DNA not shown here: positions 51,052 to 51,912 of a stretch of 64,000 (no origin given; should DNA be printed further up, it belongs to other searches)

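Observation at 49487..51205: Only recognisable lysin sits inside the tail operon, 21 kb from the holin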

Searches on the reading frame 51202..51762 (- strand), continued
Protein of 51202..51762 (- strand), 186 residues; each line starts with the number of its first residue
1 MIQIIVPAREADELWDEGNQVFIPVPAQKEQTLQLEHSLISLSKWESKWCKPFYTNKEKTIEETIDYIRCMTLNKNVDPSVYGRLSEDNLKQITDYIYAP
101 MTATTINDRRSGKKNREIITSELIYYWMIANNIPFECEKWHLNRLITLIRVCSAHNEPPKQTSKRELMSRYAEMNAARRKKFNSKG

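Call 42: search_protein_families(library=pfam, alignment_id=A1, max_evalue=0.001)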
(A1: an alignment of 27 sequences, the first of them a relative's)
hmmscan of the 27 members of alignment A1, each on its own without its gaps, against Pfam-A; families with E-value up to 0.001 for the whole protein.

A. member 1, L027:10570-11586:+ (338 aa): 4 families
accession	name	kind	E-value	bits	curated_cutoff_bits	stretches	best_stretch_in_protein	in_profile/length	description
PF01183.26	Glyco_hydro_25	-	4.1e-23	83.1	27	1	6-174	1-180/180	Glycosyl hydrolases family 25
PF01476.26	LysM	-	2.5e-20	72.6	20.9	1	295-338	1-43/43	LysM domain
PF08230.16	CW_7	-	1.5e-15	57.1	25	2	256-288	2-37/40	CW_7 repeat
PF23473.1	LysM3_LYK4_5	-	1.6e-06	28.5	29.3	1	295-331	5-40/48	LYK4/5 LysM3 domain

B. families by the number of members that match (of 27 scanned): 16 families
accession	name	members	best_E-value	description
PF08230.16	CW_7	14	9.9e-74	CW_7 repeat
PF01183.26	Glyco_hydro_25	9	2.2e-31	Glycosyl hydrolases family 25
PF01510.30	Amidase_2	9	1.4e-19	N-acetylmuramoyl-L-alanine amidase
PF05257.22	CHAP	8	8.6e-11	CHAP domain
PF08239.17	SH3_3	5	4.8e-05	Bacterial SH3 domain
PF01520.23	Amidase_3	4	2.7e-26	N-acetylmuramoyl-L-alanine amidase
PF08924.17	Rv2525c_GlyHyd-like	4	7e-08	Rv2525c-like, glycoside hydrolase-like domain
PF05036.18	SPOR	3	2.3e-23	SPOR domain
PF01476.26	LysM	2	2.5e-20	LysM domain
PF01471.23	PG_binding_1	2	1e-16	Putative peptidoglycan binding domain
PF23473.1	LysM3_LYK4_5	2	1.6e-06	LYK4/5 LysM3 domain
PF25309.1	ELLD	1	9.3e-61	Endolysin-like domain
PF18013.6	Phage_lysozyme2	1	2.7e-33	Phage tail lysozyme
PF00082.27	Peptidase_S8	1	9.8e-06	Subtilase family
PF24024.1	DUF7336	1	0.00036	Domain of unknown function (DUF7336)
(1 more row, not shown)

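Call 43: search_protein_families(library=phrogs, proteins=[L039:5923-6222:+, L039:6235-6546:+, L048:11354-11686:+, L048:11701-12063:+, L073:11035-11352:+, L073:10566-11042:+, L079:11985-12302:+, L079:12317-12658:+, L081:12090-12419:+], max_evalue=0.001)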
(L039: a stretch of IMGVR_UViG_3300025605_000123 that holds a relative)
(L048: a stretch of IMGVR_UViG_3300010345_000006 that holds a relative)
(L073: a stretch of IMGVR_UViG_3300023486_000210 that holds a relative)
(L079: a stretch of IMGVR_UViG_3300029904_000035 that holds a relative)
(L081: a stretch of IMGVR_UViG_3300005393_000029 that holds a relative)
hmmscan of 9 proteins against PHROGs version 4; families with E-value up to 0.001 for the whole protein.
L039:5923-6222:+ (99 aa): 1 family
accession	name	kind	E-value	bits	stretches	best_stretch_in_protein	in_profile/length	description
phrog_27228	-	unknown function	0.0008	20.8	1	3-74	7-75/106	-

L039:6235-6546:+ (103 aa): 1 family
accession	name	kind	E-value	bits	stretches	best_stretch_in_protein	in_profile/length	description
phrog_34925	-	unknown function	2.2e-45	153.9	1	1-103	1-103/107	-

L048:11354-11686:+ (110 aa): 0 families

L048:11701-12063:+ (120 aa): 0 families

L073:11035-11352:+ (105 aa): 1 family
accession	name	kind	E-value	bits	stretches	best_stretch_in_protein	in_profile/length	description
phrog_34925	-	unknown function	1.3e-31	109.6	1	3-105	2-104/107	-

L073:10566-11042:+ (158 aa): 0 families

L079:11985-12302:+ (105 aa): 0 families

L079:12317-12658:+ (113 aa): 0 families

L081:12090-12419:+ (109 aa): 0 families

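Call 49: search_dna_similar(query=window:51202-51762:-, collection=phages, mode=protein, max_rows=60, rows=spread)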
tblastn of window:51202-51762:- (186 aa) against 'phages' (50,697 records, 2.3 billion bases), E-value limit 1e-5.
Records with a match: 240; places in all: 240; records where one place covers at least 80% of the query: 240.
Best place of each record, by identity: 60-80% 1; <60% 239.
By first word of the organism name: Arthrobacter 95; Gordonia 55; Streptomyces 53; Lactococcus 13; Curtobacterium 7; Bacteriophage 4; Microbacterium 4; Rhodococcus 4; Faecalibacterium 2; Caudovirus 2; and 1 more.
By host as written in the record: Arthrobacter sp. ATCC 21022 62; Gordonia rubripertincta NRRL B-16540 36; Streptomyces griseus ATCC 10137 18; Arthrobacter globiformis B-2979 15; Gordonia terrae 3612 15; Streptomyces scabiei RL-34 14; Arthrobacter globiformis NRRL B-2979 SEA 10; Lactococcus lactis 10; and 31 more.
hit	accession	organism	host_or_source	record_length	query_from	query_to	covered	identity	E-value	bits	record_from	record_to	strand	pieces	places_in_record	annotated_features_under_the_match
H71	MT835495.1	Bacteriophage sp.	human fecal samples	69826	1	186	100%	61.2%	1e-70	237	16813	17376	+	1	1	record has no annotation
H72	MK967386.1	Streptomyces phage Esketit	Streptomyces griseus ATCC 10137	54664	12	186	94%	53.1%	3e-57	199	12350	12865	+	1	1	18: hypothetical protein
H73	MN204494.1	Streptomyces phage Jaylociraptor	Streptomyces griseus ATCC 10137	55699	12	186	94%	53.1%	3e-57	199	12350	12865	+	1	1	18: hypothetical protein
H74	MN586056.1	Streptomyces phage FidgetOrca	Streptomyces griseus ATCC 10137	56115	12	186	94%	53.1%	3e-57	199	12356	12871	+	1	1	18: hypothetical protein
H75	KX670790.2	Streptomyces phage Rima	Streptomyces azureus NRRL B-2655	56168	12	186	94%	53.1%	3e-57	199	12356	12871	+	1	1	18: hypothetical protein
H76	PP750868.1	Streptomyces phage Scarif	Streptomyces albidoflavus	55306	1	186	100%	50.0%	2e-53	187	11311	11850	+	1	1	hypothetical protein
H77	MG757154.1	Streptomyces phage Bing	Streptomyces lividans JI1326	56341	1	186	100%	49.7%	1e-46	168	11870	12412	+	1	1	hypothetical protein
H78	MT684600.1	Streptomyces phage TieDye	Streptomyces griseus ATCC 10137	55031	12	186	94%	52.0%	4e-56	195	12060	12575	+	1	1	17: hypothetical protein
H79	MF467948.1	Streptomyces phage DrGrey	Streptomyces griseus ATCC 10137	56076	12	186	94%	50.9%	6e-54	189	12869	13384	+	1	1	hypothetical protein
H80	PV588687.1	Streptomyces phage pSt2402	Streptomyces turgidiscabies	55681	1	186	100%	47.3%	2e-47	170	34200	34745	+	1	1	hypothetical protein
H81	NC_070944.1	Arthrobacter phage JEGGS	Arthrobacter sp. ATCC 21022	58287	1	186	100%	46.3%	2e-41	153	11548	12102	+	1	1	16: hypothetical protein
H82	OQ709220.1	Arthrobacter phage Inked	Arthrobacter sp. ATCC 21022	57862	1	186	100%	45.8%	8e-48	171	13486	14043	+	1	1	19: hypothetical protein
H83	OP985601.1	Arthrobacter phage Hankly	Arthrobacter sp. ATCC 21022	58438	1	186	100%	45.8%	3e-41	152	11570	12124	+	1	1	15: hypothetical protein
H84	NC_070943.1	Arthrobacter phage Heisenberger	Arthrobacter sp. ATCC 21022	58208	1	186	100%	45.8%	1e-40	151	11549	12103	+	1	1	hypothetical protein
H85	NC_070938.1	Arthrobacter phage Arcadia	Arthrobacter sp. ATCC 20122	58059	1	186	100%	45.3%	6e-42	154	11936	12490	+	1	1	hypothetical protein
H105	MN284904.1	Gordonia phage Tanis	Gordonia terrae 3612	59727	1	185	99%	41.9%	4e-35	135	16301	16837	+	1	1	23: hypothetical protein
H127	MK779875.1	Lactococcus phage CHPC971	Lactococcus lactis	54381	33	186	83%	37.4%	2e-23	101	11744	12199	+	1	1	hypothetical protein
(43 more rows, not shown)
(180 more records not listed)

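Call 50: get_annotated_region(hit=H127, flank=12000)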
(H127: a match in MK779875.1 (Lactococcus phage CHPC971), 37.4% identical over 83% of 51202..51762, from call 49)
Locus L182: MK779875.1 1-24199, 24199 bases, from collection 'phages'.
description: Lactococcus phage CHPC971, complete genome.
organism: Lactococcus phage CHPC971 (NCBI taxid 2575255)
taxonomy: Viruses; Duplodnaviria; Heunggongvirae; Uroviricota; Caudoviricetes; Fremauxvirus; Fremauxvirus CHPC971
host: -; source: Lactococcus lactis; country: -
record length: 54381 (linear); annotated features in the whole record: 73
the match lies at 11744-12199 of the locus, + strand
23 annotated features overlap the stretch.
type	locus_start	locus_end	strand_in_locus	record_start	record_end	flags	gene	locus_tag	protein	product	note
CDS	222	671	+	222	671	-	-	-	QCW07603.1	hypothetical protein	-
CDS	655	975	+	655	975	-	-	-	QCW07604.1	hypothetical protein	-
CDS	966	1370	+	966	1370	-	-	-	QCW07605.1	hypothetical protein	-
CDS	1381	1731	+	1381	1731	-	-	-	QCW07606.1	hypothetical protein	-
CDS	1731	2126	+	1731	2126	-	-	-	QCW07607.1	homing endonuclease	-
CDS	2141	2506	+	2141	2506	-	-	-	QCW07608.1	hypothetical protein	-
CDS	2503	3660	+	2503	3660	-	-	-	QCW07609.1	hypothetical protein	-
CDS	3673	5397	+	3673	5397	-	-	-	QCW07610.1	terminase large subunit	-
CDS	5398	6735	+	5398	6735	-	-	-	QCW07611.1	hypothetical protein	-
CDS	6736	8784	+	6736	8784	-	-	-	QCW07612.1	hypothetical protein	-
CDS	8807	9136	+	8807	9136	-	-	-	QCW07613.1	hypothetical protein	-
CDS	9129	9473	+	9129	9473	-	-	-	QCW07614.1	hypothetical protein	-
CDS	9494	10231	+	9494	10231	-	-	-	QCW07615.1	hypothetical protein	-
CDS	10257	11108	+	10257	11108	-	-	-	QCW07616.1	hypothetical protein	prophage pi2 protein 34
CDS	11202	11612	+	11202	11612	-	-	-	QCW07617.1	hypothetical protein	-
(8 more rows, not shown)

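Call 51: get_annotated_region(hit=H105, flank=12000)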
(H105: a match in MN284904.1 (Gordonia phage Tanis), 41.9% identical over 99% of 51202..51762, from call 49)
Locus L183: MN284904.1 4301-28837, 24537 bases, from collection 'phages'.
description: Gordonia phage Tanis, complete genome.
organism: Gordonia phage Tanis (NCBI taxid 2652415)
taxonomy: Viruses; Duplodnaviria; Heunggongvirae; Uroviricota; Caudoviricetes; Deejayvirinae; Tanisvirus; Tanisvirus tanis
host: Gordonia terrae 3612; source: soil; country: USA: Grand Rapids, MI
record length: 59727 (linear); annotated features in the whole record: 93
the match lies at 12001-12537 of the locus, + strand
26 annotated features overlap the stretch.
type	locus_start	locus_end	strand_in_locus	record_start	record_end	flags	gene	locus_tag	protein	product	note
CDS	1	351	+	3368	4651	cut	9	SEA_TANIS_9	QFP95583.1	lysin A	-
CDS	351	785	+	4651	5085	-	10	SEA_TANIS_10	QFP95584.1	holin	-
CDS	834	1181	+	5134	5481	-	11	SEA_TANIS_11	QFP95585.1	hypothetical protein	-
CDS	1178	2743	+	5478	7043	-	12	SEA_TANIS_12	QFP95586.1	RNA ligase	phosphoesterase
CDS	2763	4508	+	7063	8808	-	13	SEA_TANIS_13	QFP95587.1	terminase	-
CDS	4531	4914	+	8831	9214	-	14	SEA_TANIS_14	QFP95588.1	hypothetical protein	-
CDS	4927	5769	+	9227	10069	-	15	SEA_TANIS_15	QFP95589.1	hypothetical protein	-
CDS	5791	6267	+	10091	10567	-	16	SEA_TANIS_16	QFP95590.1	hypothetical protein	-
CDS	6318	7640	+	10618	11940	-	17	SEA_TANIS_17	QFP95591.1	portal protein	-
CDS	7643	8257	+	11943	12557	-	18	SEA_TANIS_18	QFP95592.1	hypothetical protein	-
CDS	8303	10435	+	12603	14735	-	19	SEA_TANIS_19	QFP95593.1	major capsid and protease fusion protein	-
CDS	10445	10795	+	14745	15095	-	20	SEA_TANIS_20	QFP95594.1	hypothetical protein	-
CDS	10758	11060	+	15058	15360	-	21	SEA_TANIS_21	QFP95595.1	tail terminator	-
CDS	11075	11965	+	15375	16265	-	22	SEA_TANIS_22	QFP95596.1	major tail protein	-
CDS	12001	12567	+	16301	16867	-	23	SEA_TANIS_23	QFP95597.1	hypothetical protein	-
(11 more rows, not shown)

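Call 80: search_protein_families(library=pfam, proteins=[L029:10553-11428:+, L041:8360-9169:+, L058:8227-8994:+, L061:10560-11249:+, L064:1234-2157:+, L081:11216-12088:+, L091:10540-11412:+, L095:5643-6356:+, L082:10551-11594:+, L046:1674-2516:+], max_evalue=0.001)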
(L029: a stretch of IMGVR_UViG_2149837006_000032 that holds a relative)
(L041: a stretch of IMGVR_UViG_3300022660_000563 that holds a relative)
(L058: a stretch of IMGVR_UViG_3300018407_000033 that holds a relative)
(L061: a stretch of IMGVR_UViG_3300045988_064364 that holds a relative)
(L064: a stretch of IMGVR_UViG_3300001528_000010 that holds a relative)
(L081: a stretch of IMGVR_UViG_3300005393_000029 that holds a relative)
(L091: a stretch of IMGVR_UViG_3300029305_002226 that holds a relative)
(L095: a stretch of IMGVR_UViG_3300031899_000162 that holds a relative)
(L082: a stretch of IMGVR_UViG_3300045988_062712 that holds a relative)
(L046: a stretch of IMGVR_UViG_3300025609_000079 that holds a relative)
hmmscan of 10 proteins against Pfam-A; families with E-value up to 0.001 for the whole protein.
L029:10553-11428:+ (291 aa): 1 family
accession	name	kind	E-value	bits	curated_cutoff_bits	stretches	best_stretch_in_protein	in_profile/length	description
PF25309.1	ELLD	-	9.3e-61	205.2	27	1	7-181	1-174/175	Endolysin-like domain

L041:8360-9169:+ (269 aa): 1 family
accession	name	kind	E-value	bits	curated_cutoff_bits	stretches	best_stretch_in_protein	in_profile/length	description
PF01471.23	PG_binding_1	-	1.7e-14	54.2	23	1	204-266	1-57/57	Putative peptidoglycan binding domain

L058:8227-8994:+ (255 aa): 2 families
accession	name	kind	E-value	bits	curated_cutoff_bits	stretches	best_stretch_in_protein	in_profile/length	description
PF01510.30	Amidase_2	-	1.4e-19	71.2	26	1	24-163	2-131/131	N-acetylmuramoyl-L-alanine amidase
PF08239.17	SH3_3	-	4.8e-05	23.9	27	1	199-251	2-52/54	Bacterial SH3 domain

L061:10560-11249:+ (229 aa): 2 families
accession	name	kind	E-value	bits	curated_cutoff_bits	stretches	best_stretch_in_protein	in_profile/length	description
PF08230.16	CW_7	-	3.7e-23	81.4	25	1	189-228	1-40/40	CW_7 repeat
PF01520.23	Amidase_3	-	4.6e-14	53.3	27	1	20-167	18-174/174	N-acetylmuramoyl-L-alanine amidase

L064:1234-2157:+ (307 aa): 3 families
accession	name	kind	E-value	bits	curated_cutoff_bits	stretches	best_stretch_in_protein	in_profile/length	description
PF08230.16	CW_7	-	3.9e-45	151.8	25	2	268-306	1-39/40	CW_7 repeat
PF01183.26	Glyco_hydro_25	-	8.6e-25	88.5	27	1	8-184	1-180/180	Glycosyl hydrolases family 25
PF08924.17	Rv2525c_GlyHyd-like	-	2.6e-05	24.9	27.2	1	80-181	72-183/198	Rv2525c-like, glycoside hydrolase-like domain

L081:11216-12088:+ (290 aa): 1 family
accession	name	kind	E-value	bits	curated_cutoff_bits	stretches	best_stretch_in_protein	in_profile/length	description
PF05257.22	CHAP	-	8e-10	39.5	26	1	78-171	2-81/81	CHAP domain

L091:10540-11412:+ (290 aa): 2 families
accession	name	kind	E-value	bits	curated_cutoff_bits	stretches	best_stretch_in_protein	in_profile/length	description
PF01520.23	Amidase_3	-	2.7e-26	93.1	27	1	8-168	1-172/174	N-acetylmuramoyl-L-alanine amidase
PF01471.23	PG_binding_1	-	1e-16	61.3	23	1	231-285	5-56/57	Putative peptidoglycan binding domain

L095:5643-6356:+ (237 aa): 2 families
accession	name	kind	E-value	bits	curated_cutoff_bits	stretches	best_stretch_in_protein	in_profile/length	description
PF08230.16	CW_7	-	4.2e-22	78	25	1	199-237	2-40/40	CW_7 repeat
PF01520.23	Amidase_3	-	2.7e-15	57.3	27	1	8-170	2-172/174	N-acetylmuramoyl-L-alanine amidase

L082:10551-11594:+ (347 aa): 4 families
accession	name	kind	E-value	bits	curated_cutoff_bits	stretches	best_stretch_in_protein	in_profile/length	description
PF01183.26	Glyco_hydro_25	-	2.2e-31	110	27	1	9-182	1-180/180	Glycosyl hydrolases family 25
PF08230.16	CW_7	-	2.2e-20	72.5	25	2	265-297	2-37/40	CW_7 repeat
PF01476.26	LysM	-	1.4e-19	70.2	20.9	1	304-347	1-43/43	LysM domain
PF23473.1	LysM3_LYK4_5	-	0.00095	19.6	29.3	0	304-339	5-39/48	LYK4/5 LysM3 domain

L046:1674-2516:+ (280 aa): 4 families
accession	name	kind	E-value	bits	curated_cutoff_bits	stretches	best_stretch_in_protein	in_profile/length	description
PF05036.18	SPOR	-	2.3e-23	82.7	21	2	185-252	4-75/76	SPOR domain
PF01510.30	Amidase_2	-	5.2e-19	69.3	26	1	21-156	2-131/131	N-acetylmuramoyl-L-alanine amidase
PF24024.1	DUF7336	-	0.00036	20.7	25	0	191-219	19-47/60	Domain of unknown function (DUF7336)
PF12010.13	DUF3502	-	0.00051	20.9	24.4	0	178-213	20-55/69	Domain of unknown function (DUF3502)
